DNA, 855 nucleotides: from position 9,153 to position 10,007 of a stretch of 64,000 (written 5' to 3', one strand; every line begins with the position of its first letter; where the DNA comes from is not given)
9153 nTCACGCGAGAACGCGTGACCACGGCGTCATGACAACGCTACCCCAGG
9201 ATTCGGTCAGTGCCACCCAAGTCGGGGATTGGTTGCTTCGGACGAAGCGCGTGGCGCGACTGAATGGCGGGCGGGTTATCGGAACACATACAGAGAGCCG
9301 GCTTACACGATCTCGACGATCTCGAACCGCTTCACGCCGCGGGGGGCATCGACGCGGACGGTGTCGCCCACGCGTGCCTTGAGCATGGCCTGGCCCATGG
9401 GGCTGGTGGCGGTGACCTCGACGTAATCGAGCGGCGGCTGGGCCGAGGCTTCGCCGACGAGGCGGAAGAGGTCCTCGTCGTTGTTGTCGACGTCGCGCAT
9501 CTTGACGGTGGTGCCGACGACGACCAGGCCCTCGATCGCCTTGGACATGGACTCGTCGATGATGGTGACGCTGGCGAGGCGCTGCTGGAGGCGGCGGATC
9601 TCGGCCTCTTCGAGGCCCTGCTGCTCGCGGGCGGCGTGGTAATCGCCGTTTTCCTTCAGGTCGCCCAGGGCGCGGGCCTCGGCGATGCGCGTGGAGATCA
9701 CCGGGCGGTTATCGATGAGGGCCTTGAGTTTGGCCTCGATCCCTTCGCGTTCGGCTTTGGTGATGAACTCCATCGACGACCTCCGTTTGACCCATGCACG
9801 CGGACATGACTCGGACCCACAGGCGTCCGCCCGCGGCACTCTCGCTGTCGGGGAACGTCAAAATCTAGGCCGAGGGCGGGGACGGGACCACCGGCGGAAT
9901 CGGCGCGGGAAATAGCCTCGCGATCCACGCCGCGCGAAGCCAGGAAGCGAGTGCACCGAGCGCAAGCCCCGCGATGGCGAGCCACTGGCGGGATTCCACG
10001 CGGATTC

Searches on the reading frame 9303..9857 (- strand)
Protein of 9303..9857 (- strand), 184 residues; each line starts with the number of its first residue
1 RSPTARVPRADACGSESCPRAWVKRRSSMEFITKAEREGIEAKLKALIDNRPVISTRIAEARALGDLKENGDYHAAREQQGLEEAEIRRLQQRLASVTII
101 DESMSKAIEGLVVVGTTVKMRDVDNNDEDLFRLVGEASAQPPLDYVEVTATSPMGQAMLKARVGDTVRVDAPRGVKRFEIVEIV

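Call 79: search_protein_families(library=pfam, proteins=[window:9303-9857:-], max_evalue=0.001)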
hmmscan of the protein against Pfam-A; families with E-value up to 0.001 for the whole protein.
window:9303-9857:- (184 aa): 2 families
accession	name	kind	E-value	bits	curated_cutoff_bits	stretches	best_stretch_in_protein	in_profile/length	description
PF03449.20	GreA_GreB_N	-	1.2e-18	67.5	24.5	1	32-99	3-71/71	Transcription elongation factor, N-terminal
PF01272.25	GreA_GreB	-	9.1e-17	61.3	26.9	1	110-183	4-75/77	Transcription elongation factor, GreA/GreB, C-term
